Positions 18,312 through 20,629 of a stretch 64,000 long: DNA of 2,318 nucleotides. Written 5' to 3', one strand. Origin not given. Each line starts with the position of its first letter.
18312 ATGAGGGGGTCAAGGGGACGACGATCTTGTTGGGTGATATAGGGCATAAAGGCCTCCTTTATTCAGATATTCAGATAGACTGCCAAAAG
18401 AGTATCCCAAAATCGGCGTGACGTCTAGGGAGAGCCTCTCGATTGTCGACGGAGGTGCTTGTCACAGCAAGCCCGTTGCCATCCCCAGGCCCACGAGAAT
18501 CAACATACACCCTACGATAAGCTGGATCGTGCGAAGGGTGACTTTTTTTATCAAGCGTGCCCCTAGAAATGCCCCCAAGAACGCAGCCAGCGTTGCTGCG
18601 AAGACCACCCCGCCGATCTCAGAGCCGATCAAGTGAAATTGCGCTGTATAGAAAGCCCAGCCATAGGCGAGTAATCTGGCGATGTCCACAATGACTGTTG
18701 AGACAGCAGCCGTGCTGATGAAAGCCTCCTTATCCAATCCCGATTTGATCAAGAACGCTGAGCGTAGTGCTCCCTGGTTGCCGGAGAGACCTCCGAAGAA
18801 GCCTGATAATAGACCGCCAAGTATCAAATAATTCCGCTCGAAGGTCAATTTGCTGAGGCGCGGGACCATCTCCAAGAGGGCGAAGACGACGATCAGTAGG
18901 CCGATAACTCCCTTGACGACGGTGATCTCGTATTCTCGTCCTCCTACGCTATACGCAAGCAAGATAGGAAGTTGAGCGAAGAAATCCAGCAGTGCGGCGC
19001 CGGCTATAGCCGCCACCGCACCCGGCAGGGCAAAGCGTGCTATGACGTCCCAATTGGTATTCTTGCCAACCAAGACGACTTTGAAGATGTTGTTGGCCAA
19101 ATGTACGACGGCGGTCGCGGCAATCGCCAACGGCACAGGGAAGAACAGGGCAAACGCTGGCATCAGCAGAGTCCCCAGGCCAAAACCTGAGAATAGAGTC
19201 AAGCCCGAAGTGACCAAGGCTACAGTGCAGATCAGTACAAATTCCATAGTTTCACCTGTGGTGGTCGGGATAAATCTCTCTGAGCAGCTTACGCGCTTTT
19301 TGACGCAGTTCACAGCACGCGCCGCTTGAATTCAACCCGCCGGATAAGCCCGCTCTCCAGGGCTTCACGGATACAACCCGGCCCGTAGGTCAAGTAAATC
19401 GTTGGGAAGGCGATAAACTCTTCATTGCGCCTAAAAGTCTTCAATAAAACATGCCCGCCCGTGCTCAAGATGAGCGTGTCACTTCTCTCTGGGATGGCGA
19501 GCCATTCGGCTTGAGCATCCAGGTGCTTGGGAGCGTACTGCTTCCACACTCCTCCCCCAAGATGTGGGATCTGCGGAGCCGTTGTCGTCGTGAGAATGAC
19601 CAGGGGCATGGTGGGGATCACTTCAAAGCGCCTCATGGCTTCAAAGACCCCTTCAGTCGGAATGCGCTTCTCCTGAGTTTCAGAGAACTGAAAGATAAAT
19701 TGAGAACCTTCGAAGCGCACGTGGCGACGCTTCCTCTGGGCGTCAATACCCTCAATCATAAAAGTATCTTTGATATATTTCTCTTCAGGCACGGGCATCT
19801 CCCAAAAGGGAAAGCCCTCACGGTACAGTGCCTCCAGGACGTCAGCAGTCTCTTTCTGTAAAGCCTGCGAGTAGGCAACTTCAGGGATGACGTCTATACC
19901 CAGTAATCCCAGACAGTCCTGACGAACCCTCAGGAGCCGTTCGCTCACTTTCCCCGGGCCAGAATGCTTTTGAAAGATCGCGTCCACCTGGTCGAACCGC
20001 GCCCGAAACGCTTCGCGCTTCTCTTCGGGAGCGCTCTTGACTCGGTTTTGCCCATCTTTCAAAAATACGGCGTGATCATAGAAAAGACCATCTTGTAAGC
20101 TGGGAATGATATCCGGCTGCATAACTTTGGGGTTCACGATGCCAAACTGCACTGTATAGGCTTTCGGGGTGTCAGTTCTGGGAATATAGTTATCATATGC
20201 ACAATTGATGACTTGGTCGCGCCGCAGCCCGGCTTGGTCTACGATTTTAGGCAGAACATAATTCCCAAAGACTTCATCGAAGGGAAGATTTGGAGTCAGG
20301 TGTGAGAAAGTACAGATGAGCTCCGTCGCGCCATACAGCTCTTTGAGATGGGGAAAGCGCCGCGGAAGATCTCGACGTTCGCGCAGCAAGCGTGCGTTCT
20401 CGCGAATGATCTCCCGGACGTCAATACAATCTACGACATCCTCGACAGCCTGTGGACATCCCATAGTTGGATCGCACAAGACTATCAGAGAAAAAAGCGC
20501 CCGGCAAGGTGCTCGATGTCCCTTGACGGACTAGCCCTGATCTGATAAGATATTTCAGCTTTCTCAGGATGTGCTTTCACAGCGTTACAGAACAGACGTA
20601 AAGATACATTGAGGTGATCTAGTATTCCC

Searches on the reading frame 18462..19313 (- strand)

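Call 15: search_protein_families(library=pfam, proteins=[window:18462-19313:-], max_evalue=0.001)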
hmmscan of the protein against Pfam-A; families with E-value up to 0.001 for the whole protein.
window:18462-19313:- (283 aa): 1 family
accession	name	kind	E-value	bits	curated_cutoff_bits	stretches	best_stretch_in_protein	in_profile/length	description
PF01925.25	TauE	-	9.7e-22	78.2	32.6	1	30-278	3-237/237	Sulfite exporter TauE/SafE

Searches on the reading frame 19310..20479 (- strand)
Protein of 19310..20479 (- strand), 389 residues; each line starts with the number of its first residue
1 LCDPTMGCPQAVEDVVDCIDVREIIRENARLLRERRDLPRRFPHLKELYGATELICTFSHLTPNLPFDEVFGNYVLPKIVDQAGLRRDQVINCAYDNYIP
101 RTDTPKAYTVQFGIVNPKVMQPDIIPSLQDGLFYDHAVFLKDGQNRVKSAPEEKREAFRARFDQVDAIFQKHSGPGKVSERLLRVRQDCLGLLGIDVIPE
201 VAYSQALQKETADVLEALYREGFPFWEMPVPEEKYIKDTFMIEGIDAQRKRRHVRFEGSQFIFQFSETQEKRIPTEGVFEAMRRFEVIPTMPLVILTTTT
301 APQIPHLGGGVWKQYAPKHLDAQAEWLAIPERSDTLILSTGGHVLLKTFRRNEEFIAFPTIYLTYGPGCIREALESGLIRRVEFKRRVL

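Call 15: search_protein_families(library=pfam, proteins=[window:19310-20479:-], max_evalue=0.001)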
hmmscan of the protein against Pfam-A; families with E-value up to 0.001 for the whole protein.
window:19310-20479:- (389 aa): 0 families

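Call 62: search_protein_families(library=pfam, proteins=[window:19310-20479:-], max_evalue=0.01)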
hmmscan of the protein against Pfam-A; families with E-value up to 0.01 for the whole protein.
window:19310-20479:- (389 aa): 0 families

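Call 69: search_protein_families(library=pfam, proteins=[window:19310-20479:-], max_evalue=10)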
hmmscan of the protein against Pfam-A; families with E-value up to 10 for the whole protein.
window:19310-20479:- (389 aa): 0 families

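Call 75: search_protein_families(library=ncbifam, proteins=[window:19310-20479:-], max_evalue=1)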
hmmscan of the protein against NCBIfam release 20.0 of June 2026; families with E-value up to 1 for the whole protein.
window:19310-20479:- (389 aa): 1 family
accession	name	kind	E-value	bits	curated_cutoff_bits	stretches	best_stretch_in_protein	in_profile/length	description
TIGR03827.1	GNAT_ablB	equivalog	0.12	11.8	205.1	1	205-240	119-154/266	putative beta-lysine N-acetyltransferase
